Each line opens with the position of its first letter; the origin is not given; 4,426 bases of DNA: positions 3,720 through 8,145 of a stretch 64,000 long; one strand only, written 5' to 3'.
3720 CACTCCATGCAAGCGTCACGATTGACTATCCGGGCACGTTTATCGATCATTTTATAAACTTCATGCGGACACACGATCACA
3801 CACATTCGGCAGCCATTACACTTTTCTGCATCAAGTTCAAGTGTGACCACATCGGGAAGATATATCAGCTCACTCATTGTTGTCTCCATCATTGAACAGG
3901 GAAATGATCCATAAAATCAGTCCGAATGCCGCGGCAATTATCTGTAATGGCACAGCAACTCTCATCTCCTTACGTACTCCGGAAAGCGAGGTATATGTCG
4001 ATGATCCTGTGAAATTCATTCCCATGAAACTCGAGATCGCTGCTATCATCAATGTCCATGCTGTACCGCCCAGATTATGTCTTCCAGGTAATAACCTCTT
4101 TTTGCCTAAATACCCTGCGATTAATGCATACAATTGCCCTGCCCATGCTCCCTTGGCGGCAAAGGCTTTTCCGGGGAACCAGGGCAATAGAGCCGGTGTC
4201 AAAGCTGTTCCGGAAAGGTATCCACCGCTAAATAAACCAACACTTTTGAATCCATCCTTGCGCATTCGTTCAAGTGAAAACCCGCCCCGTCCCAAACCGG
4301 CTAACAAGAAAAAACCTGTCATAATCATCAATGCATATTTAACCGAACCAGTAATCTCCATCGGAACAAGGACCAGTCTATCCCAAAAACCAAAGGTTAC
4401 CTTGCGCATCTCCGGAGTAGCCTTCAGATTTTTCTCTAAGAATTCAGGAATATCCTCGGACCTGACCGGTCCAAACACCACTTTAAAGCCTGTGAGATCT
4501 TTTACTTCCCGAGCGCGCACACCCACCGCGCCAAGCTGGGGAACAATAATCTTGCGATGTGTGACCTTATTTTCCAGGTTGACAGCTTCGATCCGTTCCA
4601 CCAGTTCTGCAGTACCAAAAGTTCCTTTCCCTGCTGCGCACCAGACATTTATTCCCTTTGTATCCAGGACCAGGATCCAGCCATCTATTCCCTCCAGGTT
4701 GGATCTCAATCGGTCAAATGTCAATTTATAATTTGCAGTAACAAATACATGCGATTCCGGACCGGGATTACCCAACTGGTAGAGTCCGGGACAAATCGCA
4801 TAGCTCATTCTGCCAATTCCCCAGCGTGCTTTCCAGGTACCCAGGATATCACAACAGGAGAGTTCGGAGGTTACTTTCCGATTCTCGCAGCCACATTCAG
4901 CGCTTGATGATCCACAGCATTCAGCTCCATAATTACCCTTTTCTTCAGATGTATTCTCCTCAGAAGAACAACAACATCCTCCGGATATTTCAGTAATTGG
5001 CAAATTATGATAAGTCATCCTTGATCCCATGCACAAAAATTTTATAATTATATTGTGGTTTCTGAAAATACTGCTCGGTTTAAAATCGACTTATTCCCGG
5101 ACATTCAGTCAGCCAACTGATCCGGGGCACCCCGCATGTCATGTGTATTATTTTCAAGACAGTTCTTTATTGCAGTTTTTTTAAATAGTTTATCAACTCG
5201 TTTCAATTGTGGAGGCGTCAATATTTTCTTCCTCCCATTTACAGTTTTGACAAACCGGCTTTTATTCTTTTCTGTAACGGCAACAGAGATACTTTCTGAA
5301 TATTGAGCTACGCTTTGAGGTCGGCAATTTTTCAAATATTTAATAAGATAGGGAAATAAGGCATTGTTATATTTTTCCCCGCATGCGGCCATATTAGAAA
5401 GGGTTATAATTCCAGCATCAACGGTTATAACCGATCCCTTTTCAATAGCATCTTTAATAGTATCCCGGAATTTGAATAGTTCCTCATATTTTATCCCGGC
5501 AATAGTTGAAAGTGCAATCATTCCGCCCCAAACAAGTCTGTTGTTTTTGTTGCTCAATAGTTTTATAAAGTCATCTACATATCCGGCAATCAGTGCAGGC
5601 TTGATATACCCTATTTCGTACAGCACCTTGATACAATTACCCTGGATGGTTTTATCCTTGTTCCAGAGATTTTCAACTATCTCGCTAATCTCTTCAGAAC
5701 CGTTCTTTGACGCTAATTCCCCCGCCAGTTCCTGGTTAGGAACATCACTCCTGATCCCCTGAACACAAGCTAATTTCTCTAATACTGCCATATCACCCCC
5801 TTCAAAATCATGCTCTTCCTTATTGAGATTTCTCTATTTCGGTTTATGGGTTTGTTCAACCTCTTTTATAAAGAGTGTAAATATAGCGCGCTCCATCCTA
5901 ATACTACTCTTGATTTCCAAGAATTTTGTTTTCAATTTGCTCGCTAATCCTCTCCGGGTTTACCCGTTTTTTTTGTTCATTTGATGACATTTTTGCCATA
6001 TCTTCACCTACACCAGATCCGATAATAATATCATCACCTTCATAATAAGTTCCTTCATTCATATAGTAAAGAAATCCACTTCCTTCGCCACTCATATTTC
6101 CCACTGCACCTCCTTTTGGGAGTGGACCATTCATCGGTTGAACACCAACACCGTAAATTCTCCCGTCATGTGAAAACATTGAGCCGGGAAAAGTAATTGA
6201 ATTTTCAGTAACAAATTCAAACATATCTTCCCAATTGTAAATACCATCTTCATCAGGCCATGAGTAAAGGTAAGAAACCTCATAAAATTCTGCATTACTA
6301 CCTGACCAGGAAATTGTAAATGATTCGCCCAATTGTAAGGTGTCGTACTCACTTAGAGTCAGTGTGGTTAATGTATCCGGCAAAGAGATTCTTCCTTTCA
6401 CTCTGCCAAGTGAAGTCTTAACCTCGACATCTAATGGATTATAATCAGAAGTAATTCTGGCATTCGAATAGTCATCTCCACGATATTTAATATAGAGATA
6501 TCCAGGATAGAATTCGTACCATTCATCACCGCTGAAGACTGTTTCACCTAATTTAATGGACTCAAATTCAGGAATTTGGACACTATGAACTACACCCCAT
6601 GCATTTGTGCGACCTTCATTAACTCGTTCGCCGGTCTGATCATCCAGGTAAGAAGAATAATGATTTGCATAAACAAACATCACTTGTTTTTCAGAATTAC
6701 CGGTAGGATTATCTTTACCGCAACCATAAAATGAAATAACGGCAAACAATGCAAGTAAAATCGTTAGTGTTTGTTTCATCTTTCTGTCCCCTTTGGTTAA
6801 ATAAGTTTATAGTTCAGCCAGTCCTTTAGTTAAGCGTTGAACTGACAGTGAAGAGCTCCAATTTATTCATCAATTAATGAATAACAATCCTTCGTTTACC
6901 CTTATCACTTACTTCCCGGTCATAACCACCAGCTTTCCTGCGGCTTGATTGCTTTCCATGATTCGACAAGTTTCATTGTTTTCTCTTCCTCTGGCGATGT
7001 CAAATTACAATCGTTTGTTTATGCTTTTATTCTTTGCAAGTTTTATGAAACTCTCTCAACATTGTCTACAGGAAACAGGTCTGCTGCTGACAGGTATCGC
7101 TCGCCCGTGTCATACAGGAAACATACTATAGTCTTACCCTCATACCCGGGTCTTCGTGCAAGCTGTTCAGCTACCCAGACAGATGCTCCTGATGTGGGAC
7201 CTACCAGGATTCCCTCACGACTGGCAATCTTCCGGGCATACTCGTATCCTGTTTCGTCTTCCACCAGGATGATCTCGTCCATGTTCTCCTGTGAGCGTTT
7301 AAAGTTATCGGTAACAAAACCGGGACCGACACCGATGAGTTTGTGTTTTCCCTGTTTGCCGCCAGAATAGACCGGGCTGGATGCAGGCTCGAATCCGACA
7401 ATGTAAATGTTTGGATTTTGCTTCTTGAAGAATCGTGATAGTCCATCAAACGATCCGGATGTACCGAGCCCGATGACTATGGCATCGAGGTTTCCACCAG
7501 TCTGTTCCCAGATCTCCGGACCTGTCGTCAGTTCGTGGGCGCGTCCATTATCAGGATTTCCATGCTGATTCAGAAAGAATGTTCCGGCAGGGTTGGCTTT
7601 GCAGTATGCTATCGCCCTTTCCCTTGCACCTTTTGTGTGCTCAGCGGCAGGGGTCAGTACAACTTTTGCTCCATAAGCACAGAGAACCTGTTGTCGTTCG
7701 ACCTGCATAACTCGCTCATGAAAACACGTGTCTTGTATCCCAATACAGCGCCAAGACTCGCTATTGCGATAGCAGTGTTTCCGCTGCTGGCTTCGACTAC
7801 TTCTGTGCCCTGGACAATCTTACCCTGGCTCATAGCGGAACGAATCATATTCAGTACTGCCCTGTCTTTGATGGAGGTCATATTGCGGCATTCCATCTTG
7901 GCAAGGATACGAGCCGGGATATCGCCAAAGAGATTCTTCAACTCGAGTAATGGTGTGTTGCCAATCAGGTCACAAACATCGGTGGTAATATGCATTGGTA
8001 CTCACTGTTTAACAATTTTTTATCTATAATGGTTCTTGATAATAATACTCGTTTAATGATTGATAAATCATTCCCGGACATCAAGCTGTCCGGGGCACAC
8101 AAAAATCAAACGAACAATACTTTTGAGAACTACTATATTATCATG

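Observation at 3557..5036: hgcA-hgcB mercury-methylation gene pair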

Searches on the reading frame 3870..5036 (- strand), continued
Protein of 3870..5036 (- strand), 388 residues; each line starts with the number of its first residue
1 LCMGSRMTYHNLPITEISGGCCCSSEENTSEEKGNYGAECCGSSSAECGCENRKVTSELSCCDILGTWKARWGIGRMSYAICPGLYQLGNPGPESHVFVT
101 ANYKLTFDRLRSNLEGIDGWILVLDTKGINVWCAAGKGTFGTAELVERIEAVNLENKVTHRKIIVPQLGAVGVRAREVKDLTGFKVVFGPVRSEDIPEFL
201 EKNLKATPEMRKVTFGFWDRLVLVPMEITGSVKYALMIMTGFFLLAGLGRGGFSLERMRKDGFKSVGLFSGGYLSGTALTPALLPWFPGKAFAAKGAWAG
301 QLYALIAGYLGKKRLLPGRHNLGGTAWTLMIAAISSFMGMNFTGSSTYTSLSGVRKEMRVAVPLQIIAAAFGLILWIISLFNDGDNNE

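Call 53: predict_structure(alignment_id=A2)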
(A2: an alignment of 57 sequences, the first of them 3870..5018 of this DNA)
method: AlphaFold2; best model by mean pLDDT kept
length: 382 residues; sequences in the alignment: 57
mean_pLDDT: 82.9   pTM: 0.76
mean pLDDT of the five models: 82.9, 82.1, 81.9, 81.3, 81.0
residues with pLDDT >= 90: 213; 70-90: 95; 50-70: 30; < 50: 44
segments of 3 or more residues with pLDDT < 50: 1-41
pLDDT, mean of each block of 10 residues (from residue 1): 37 35 35 40 69 92 83 89 96 93 95 94 73 85 95 96 81 97 93 95 86 86 91 97 93 93 96 91 90 95 78 75 97 80 71 94 97 77 41
secondary structure, 60 per line:
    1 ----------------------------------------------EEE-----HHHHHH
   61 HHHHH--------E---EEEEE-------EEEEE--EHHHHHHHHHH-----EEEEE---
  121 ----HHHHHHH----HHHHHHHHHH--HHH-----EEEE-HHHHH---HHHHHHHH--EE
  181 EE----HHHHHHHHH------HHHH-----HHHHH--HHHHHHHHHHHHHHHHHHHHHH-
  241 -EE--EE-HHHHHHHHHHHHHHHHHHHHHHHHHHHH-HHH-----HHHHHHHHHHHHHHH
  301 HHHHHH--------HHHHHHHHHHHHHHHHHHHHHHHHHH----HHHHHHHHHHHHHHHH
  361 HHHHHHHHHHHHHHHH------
elements in order: E47-49 H55-65 E78-82 E90-94 H98-107 E113-117 H125-131 H136-145 E156-159 H161-165 H169-176 E179-182 H187-195 H202-205 H211-215 H218-239 H249-276 H286-306 H315-340 H345-376

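Call 56: fold_search(model_id=the predicted structure, library=pdb)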
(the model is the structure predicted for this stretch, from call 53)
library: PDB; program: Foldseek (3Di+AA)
matches with E <= 10: 270; with E <= 0.001: 6
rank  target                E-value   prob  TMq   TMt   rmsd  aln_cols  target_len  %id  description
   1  9a0b_A                4.5e-21  1.00  0.60  0.67   5.6       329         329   43  Structure determination of the HgcAB complex using metagenome sequence data, coevolution analysis, and ab initio struc (released 2020-06-12)
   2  4c1n_G                1.1e-08  1.00  0.31  0.27   1.9       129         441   32  Corrinoid protein reactivation complex with activator (released 2014-08-13)
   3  2ycl_A                2.3e-08  1.00  0.31  0.27   1.4       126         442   32  complete structure of the corrinoid,iron-sulfur protein including the N-terminal domain with a 4Fe-4S cluster (released 2011-06-08)
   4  2h9a_A                3.8e-08  1.00  0.30  0.30   1.5       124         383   33  Corrinoid Iron-Sulfur Protein (released 2006-09-26)
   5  4djd_C                7.9e-08  1.00  0.30  0.26   1.5       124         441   30  Crystal structure of folate-free corrinoid iron-sulfur protein (CFeSP) in complex with its methyltransferase (MeTr) (released 2012-03-14)
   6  9fzy_F                7.7e-06  1.00  0.30  0.26   1.8       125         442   22  Structure of carbon monoxide dehydrogenase/acetyl-CoA synthase (CODH/ACS) in complex with corrinoid iron-sulfur protei (released 2025-02-05)
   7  8j2y_B                2.4e-01  0.12  0.14  0.16  14.5       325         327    9  Acidimicrobiaceae bacterium photocobilins protein, dark state (released 2024-04-10)
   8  1oi7                  2.8e-01  0.23  0.17  0.22  16.1       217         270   15  The Crystal Structure of Succinyl-CoA synthetase alpha subunit from Thermus Thermophilus (released 2003-07-04)
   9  7vg4_F                3.9e-01  0.15  0.15  0.23  14.8       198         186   15  10,5-methenyltetrahydrofolate cyclohydrolase from Methylobacterium extorquens AM1 strain (released 2022-07-06)
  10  8pe3_B                5.3e-01  0.05  0.11  0.11  24.8       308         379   11  Structure of Csm6' from Streptococcus thermophilus in complex with cyclic hexa-adenylate (cA6) (released 2023-10-04)
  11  6xbw_B                5.9e-01  0.05  0.13  0.09  22.0       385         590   10  Cryo-EM structure of V-ATPase from bovine brain, state 1 (released 2020-08-19)
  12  6rfl_I                9.9e-01  0.06  0.12  0.07  19.7       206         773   10  Structure of the complete Vaccinia DNA-dependent RNA polymerase complex (released 2019-12-11)
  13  1lw1_C                1.0e+00  0.07  0.10  0.18  15.9       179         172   12  Crystal Structure Of Mycobacterium Tuberculosis Alkylperoxidase Ahpd H137F mutant (released 2002-07-17)
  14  6yny_C1               1.0e+00  0.04  0.14  0.11  22.5       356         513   10  Cryo-EM structure of Tetrahymena thermophila mitochondrial ATP synthase - F1Fo composite dimer model (released 2020-09-30)
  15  9brr_0                1.1e+00  0.03  0.13  0.09  23.1       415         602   11  Intact V-ATPase State 3 in synaptophysin knock-out isolated synaptic vesicles (released 2024-06-19)
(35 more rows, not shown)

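Call 70: find_related_loci(query=window:3870-5018:-, collection=metagenome_contigs, flank=6000)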
Query window:3870-5018:- (382 aa) in metagenome_contigs; peptide patterns used: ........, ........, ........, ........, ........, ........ (x = any residue, [..] = any of these).
599 stretches matched a pattern (row limit reached: there are more); 559 encode a relative of the query (tblastn E <= 1e-3); the best 80 are kept; 80 distinct loci.
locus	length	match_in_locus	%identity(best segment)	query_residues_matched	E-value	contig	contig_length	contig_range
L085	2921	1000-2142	67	1-381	2e-171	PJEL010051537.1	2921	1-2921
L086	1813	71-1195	53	15-382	5e-136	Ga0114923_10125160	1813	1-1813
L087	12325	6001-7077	55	11-375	2e-122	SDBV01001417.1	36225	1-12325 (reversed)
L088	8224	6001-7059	54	16-371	5e-122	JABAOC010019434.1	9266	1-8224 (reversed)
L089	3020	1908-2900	57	45-375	2e-120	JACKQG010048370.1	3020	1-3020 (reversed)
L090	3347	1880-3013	49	16-376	4e-119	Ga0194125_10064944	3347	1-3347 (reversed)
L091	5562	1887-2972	52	16-375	5e-116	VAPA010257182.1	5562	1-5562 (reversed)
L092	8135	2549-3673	52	16-375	2e-114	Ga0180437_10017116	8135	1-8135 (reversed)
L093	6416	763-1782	52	43-382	3e-113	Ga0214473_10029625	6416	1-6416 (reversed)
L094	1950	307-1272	54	47-375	3e-120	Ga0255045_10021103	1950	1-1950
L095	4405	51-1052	55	49-382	6e-113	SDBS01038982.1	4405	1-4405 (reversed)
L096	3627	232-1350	53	16-375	4e-113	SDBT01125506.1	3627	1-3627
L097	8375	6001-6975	52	49-375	6e-111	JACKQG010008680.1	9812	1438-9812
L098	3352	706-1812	50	19-375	1e-113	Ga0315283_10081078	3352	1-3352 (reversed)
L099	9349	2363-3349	54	43-376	2e-110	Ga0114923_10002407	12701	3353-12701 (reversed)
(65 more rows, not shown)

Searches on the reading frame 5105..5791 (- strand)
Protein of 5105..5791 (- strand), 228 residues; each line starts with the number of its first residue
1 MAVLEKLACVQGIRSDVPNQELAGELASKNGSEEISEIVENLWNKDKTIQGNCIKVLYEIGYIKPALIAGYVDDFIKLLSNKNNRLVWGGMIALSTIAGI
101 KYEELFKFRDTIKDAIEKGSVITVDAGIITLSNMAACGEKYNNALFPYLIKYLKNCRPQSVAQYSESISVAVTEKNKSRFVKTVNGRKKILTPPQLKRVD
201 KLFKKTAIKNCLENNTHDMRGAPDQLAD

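Call 3: search_protein_families(library=ncbifam, proteins=[window:5105-5791:-], max_evalue=0.01)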
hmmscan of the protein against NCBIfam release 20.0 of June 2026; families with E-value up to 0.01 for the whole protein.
window:5105-5791:- (228 aa): 0 families

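Call 4: search_protein_families(library=pfam, proteins=[window:5105-5791:-], max_evalue=0.01)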
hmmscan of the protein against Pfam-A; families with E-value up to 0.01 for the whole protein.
window:5105-5791:- (228 aa): 0 families

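Call 63: search_protein_families(library=pfam, proteins=[window:5105-5791:-], max_evalue=5)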
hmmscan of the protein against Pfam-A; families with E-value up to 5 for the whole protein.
window:5105-5791:- (228 aa): 1 family
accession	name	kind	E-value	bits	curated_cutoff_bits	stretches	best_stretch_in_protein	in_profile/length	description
PF12717.13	Cnd1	-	0.091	13.3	26.4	1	34-98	59-124/162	non-SMC mitotic condensation complex subunit 1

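Call 72: search_protein_representatives(protein=window:5105-5791:-)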
Query: 228 residues. Proteins with E-value up to 0.001 (for the whole library): 766; up to 1e-10: 501; up to 1e-30: 103. The best 150 are listed.
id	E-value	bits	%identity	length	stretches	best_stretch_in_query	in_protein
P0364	6.7e-76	270.8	59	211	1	1-206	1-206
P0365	3.9e-57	209.4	49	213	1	1-209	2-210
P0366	2.1e-56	207.0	50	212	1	2-206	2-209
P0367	3.1e-56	206.5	53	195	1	1-189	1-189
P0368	9.4e-53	195.1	48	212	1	1-204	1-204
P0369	2.4e-52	193.8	47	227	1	2-203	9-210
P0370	2.9e-52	193.5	50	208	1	1-203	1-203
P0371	1.1e-50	188.4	47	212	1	1-206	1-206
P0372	1.4e-50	188.0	46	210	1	2-204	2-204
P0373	4.4e-50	186.4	48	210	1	2-205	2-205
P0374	1.8e-49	184.4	46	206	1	1-205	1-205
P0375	3.6e-48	180.1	46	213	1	2-203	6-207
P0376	4.4e-48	179.9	59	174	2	68-202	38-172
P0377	5.2e-48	179.6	47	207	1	1-203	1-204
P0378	1.5e-47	178.1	41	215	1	1-203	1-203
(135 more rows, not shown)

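Call 74: search_solved_structures(query=A3, max_evalue=1)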
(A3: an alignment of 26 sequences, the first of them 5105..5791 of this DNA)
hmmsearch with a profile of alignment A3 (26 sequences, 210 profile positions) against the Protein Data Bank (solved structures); distinct sequences matched with E-value up to 1: 132 (the best 60 are shown).
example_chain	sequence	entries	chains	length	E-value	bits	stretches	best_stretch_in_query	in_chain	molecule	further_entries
4rv1_A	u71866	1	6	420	3.1e-20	75.5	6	30-105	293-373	Engineered Protein OR497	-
9sah_A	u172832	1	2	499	3.5e-18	68.8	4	18-102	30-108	E4-NB2 synthetic fusion protein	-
6s9p_A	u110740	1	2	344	2.5e-14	56.2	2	31-109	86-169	internal Lock2 fused to target peptide KRKAKITWKR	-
6fsq_A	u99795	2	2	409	5.6e-14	55.1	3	13-102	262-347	alphaRep A3_bGFPD | A3_bGFPD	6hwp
4rzp_A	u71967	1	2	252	1.2e-13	53.9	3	31-109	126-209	Engineered Protein OR366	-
5mfl_A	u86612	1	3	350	1.6e-13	53.6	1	36-109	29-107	(KR)5_GS10_YIIIM6AII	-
5mfm_C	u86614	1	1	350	2.7e-13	52.8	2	34-108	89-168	Importin subunit alpha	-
5mfm_A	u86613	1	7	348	2.8e-13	52.8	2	34-108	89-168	YIIIM6AII_GS11_(KR)5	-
6s9o_A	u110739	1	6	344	4e-13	52.3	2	34-109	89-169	designed Armadillo repeat protein with internal Lock1 fused to target peptide KRKRKLKFKR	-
6sa8_A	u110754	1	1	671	8.8e-13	51.2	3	28-109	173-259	ring-like DARPin-Armadillo fusion H83_D01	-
6sa7_A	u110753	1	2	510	1.9e-12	50.1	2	28-109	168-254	DARPin-Armadillo fusion C8long83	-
6s9n_A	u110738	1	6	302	3.3e-12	49.3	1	36-109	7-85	Lock2_KRKRKAKLSF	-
4hxt_A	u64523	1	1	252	3.4e-12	49.2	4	24-105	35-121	De Novo Protein OR329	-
6s9m_A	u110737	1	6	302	4.8e-12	48.8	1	36-108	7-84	Lock2_KRKRKAKITW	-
2db0_A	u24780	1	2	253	7.9e-12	48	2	35-149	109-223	253aa long hypothetical protein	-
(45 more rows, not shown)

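Call 75: search_protein_families(library=pfam, alignment_id=A3, max_evalue=0.01)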
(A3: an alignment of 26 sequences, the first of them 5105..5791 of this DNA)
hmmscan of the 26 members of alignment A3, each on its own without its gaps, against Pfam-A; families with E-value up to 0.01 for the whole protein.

A. member 1, window:5105-5791:- (228 aa): 0 families

B. families by the number of members that match (of 26 scanned): 18 families
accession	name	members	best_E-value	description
PF01602.26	Adaptin_N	14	2.9e-05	Adaptin N terminal region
PF13646.12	HEAT_2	12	1.8e-08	HEAT repeats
PF12717.13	Cnd1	11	5e-05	non-SMC mitotic condensation complex subunit 1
PF20168.4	PDS5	10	1.2e-06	Sister chromatid cohesion protein PDS5 protein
PF13513.12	HEAT_EZ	4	0.0052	HEAT-like repeat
PF22928.2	INTS1_R4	3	0.0015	Integrator complex subunit 1, R4 domain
PF05918.17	API5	2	0.0021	Apoptosis inhibitory protein 5 (API5)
PF25767.1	ARM_TBCD_2nd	2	0.0037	Tubulin-specific chaperone D-like, ARM repeats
PF08167.18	RIX1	1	9e-05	rRNA processing/ribosome biogenesis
PF24959.1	FH3_FHOD1-3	1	0.00041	FHOD1/3 FH3 domain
PF24436.2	INTS7_N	1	0.0011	Integrator complex subunit 7, N-terminal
PF11865.14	mTOR_dom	1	0.0017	Serine/threonine-protein kinase mTOR domain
PF13925.11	Katanin_con80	1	0.0019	con80 domain of Katanin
PF02583.22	Trns_repr_metal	1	0.0049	Metal-sensitive transcriptional repressor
PF11116.13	DUF2624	1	0.0076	Protein of unknown function (DUF2624)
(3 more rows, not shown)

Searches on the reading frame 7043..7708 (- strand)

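Call 13: search_protein_families(library=ncbifam, proteins=[window:7043-7708:-], max_evalue=0.000001)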
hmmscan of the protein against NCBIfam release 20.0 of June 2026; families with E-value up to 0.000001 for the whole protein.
window:7043-7708:- (221 aa): 10 families
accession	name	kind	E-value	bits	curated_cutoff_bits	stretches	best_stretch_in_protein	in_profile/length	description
TIGR01139.1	cysK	equivalog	3.3e-65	220.3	350.95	1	1-209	91-296/298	cysteine synthase A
TIGR01136.1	cysKM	subfamily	2.6e-63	214.2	344.15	1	1-209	91-297/299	cysteine synthase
NF007989.0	PRK10717.1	equivalog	1.8e-44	152.1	387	1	3-208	101-315/334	cysteine synthase A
TIGR01138.1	cysM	equivalog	2.1e-41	142.4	394.2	1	3-209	95-288/290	cysteine synthase B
NF008735.0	PRK11761.1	equivalog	7.5e-41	140.3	413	1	2-209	98-292/296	cysteine synthase CysM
TIGR01137.1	cysta_beta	equivalog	1.1e-38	133.1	510.25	1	2-207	97-307/457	cystathionine beta-synthase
TIGR03945.1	PLP_SbnA_fam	equivalog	9.5e-31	107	349.95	1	6-207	97-296/304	2,3-diaminopropionate biosynthesis protein SbnA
NF053679.1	CysteaSynCapA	equivalog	2.1e-27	95.8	600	1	6-207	106-316/329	cysteate synthase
NF005292.0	PRK06815.1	equivalog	5.5e-09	35.5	371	1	8-198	110-303/320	threonine/serine dehydratase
NF009130.0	PRK12483.1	subfamily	8.1e-07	28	801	0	11-195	129-318/521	threonine ammonia-lyase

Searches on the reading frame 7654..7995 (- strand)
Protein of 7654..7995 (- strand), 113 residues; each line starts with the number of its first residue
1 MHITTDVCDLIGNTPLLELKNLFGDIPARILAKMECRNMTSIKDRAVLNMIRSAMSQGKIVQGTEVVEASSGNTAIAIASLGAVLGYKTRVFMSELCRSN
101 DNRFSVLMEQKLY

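Call 52: search_protein_families(library=ncbifam, proteins=[window:7654-7995:-], max_evalue=1e-10)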
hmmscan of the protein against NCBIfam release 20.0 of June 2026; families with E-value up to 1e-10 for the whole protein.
window:7654-7995:- (113 aa): 8 families
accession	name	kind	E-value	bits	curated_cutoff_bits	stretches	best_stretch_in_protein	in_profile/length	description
NF007989.0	PRK10717.1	equivalog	2.3e-24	86.1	387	1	1-96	2-98/334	cysteine synthase A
TIGR01136.1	cysKM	subfamily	4.5e-24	85.3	344.15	1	9-96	3-90/299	cysteine synthase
NF008735.0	PRK11761.1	equivalog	5.6e-23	81.6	413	1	6-96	5-96/296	cysteine synthase CysM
TIGR01138.1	cysM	equivalog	8.9e-22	78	394.2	1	8-95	3-91/290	cysteine synthase B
TIGR01139.1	cysK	equivalog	2.1e-21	76.5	350.95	1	9-96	3-90/298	cysteine synthase A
TIGR01137.1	cysta_beta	equivalog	8.1e-20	70.9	510.25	1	4-97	2-96/457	cystathionine beta-synthase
TIGR03945.1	PLP_SbnA_fam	equivalog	8.9e-20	71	349.95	1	9-89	3-84/304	2,3-diaminopropionate biosynthesis protein SbnA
NF053679.1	CysteaSynCapA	equivalog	1.5e-16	60.2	600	1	3-96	6-100/329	cysteate synthase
